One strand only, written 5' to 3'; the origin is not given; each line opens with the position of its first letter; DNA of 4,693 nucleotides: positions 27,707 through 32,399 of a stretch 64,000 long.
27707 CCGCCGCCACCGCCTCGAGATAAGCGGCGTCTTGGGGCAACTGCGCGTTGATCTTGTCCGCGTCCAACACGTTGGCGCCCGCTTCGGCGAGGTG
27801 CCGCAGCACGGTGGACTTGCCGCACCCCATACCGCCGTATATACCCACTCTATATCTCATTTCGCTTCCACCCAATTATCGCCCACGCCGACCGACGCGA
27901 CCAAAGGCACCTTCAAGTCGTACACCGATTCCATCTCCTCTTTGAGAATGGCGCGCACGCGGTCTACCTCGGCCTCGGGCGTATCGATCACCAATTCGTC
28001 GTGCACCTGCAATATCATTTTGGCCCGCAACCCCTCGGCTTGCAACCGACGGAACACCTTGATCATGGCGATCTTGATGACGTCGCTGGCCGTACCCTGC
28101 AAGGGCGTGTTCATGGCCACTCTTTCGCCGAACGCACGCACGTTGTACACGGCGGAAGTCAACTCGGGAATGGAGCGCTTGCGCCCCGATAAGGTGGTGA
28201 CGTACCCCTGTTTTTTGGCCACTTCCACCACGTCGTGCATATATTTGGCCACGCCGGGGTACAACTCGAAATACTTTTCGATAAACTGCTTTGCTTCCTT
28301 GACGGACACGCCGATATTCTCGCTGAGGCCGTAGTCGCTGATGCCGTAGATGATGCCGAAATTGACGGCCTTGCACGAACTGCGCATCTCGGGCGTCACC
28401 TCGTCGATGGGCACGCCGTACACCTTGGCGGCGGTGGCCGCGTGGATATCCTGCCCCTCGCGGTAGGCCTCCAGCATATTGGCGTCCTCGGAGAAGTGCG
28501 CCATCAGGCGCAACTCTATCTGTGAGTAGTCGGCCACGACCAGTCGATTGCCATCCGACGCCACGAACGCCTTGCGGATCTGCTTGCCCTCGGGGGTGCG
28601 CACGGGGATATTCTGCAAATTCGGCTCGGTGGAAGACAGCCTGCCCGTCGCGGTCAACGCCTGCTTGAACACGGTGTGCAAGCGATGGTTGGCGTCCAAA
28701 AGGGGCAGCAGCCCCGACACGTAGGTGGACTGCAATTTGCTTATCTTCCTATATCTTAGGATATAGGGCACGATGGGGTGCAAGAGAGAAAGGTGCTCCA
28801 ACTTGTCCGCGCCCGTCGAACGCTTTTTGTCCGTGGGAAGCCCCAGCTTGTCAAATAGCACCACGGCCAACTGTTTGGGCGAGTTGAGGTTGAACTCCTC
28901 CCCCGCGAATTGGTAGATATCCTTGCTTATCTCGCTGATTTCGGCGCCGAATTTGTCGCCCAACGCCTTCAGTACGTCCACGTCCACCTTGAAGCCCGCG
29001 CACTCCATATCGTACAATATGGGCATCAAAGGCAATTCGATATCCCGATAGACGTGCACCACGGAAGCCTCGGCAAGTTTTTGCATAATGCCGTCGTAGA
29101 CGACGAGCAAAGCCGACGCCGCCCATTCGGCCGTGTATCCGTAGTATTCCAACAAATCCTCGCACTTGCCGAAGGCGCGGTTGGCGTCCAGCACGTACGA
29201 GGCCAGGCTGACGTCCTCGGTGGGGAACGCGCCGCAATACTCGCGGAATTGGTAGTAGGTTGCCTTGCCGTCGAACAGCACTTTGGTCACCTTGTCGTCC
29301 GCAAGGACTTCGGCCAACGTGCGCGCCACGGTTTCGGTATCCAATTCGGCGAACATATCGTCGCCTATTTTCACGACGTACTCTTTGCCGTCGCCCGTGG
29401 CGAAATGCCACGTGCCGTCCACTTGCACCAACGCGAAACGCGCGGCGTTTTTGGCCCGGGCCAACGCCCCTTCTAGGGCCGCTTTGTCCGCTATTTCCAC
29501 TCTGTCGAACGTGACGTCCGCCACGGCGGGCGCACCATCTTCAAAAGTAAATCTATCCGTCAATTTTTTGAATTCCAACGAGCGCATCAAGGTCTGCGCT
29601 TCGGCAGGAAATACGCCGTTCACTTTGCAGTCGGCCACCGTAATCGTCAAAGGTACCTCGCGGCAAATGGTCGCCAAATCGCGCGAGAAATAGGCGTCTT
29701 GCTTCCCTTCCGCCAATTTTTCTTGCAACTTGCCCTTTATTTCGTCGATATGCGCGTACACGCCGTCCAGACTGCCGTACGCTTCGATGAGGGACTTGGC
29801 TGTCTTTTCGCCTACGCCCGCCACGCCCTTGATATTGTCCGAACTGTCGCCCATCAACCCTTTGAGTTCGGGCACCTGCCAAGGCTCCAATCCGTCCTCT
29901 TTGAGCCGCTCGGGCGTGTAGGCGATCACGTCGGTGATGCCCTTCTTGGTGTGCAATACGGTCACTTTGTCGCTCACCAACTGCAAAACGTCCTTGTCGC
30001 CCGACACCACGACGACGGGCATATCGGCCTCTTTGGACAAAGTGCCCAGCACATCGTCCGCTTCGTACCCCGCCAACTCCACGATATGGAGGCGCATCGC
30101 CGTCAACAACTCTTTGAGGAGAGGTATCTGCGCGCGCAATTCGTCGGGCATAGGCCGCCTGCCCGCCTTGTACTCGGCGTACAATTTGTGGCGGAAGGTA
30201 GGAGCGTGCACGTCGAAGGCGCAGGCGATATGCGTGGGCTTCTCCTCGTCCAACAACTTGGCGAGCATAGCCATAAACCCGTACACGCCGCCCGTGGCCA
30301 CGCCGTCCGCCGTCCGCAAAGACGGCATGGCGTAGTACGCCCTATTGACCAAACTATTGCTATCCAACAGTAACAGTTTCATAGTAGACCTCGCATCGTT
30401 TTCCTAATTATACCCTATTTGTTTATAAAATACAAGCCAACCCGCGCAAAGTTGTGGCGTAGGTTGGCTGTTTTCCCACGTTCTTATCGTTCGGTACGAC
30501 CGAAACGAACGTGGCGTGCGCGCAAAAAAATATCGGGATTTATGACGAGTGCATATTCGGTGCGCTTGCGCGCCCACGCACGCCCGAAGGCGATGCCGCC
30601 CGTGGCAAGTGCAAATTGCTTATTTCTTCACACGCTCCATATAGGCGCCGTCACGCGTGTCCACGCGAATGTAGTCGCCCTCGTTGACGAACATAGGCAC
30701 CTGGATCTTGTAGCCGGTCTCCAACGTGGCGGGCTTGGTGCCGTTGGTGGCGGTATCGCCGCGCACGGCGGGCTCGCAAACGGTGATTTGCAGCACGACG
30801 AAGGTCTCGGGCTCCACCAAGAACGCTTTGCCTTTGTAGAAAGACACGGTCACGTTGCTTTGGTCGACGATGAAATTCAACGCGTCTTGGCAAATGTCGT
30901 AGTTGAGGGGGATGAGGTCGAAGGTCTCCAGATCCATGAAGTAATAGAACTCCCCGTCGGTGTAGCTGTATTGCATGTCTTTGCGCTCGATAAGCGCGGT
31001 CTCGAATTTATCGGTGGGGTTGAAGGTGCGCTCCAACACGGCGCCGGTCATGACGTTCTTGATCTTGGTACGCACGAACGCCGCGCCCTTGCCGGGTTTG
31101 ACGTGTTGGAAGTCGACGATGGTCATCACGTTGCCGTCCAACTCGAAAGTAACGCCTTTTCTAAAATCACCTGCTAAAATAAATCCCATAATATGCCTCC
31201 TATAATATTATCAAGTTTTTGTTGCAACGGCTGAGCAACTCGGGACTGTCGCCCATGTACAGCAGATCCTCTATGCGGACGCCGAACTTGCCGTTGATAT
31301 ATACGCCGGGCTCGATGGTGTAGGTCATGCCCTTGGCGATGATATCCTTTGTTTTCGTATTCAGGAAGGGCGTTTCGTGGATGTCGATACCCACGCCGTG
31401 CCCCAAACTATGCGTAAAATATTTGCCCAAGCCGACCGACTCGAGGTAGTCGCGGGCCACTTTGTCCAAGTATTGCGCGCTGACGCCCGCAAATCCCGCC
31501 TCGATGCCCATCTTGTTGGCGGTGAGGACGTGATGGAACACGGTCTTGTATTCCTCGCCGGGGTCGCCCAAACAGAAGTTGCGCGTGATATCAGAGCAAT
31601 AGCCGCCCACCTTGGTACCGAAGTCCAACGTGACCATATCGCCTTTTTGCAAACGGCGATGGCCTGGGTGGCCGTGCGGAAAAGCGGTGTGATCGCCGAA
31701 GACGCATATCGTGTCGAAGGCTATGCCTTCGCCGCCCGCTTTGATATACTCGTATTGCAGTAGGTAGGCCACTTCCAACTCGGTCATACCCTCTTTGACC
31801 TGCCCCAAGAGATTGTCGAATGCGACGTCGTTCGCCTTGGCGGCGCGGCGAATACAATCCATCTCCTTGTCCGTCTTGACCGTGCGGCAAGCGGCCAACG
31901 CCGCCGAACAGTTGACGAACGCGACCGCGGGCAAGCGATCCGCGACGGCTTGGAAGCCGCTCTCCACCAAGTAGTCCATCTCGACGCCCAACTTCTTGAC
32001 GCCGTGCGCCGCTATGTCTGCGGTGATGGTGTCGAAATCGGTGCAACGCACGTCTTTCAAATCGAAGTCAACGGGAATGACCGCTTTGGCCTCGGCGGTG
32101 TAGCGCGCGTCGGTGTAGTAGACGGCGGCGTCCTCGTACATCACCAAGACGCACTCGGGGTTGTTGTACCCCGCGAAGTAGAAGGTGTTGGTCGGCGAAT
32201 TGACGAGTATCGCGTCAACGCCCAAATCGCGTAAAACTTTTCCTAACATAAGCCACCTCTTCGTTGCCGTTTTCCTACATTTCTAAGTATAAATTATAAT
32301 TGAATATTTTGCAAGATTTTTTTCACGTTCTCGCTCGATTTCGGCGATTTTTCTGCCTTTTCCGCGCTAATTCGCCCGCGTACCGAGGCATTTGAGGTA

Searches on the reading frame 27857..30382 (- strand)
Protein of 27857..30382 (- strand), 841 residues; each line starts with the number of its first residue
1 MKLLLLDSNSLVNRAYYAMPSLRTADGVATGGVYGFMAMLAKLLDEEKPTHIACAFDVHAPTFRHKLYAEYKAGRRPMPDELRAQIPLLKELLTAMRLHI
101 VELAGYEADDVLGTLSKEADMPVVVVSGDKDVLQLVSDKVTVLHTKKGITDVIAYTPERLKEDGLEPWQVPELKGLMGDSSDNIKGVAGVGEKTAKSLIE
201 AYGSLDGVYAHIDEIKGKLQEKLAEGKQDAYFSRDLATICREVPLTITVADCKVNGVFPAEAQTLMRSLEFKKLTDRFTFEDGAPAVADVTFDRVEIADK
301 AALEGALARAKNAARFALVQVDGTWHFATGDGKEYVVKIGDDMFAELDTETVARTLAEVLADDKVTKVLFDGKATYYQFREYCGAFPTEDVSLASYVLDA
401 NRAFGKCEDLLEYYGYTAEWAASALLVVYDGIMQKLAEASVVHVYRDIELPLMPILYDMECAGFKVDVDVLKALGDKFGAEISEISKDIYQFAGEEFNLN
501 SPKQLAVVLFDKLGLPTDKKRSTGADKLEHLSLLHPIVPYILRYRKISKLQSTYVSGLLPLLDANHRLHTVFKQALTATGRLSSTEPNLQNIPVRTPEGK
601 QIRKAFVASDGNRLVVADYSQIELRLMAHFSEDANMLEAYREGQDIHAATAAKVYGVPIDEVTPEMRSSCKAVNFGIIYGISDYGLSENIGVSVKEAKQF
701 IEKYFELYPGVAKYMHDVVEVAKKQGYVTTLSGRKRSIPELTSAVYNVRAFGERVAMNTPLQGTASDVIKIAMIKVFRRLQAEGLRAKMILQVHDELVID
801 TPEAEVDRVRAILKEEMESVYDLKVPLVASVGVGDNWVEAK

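Call 66: search_protein_families(library=pfam, proteins=[window:27857-30382:-], max_evalue=0.0001)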
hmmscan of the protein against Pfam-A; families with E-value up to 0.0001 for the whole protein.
window:27857-30382:- (841 aa): 4 families
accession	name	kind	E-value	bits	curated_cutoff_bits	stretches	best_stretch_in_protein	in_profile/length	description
PF00476.26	DNA_pol_A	-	6.3e-155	516.2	34.3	1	469-838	2-380/381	DNA polymerase family A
PF02739.22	5_3_exonuc_N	-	2.9e-57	193.4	34.3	1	2-162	1-161/164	5'-3' exonuclease, N-terminal resolvase-like domain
PF01367.25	5_3_exonuc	-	3e-32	111.4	40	1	166-256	2-93/97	5'-3' exonuclease, C-terminal SAM fold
PF22619.2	DNA_polI_exo1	-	2e-05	24.9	27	1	343-417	27-103/140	DNA polymerase I, ribonuclease H-like domain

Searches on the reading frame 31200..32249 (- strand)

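Call 66: search_protein_families(library=pfam, proteins=[window:31200-32249:-], max_evalue=0.0001)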
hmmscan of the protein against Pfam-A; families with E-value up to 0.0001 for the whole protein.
window:31200-32249:- (349 aa): 2 families
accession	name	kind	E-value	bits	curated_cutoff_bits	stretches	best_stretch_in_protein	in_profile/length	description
PF00557.29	Peptidase_M24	-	3.1e-64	217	23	1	131-332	1-206/208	Metallopeptidase family M24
PF01321.24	Creatinase_N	-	4.4e-16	60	22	1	4-124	7-128/128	Creatinase/Prolidase N-terminal domain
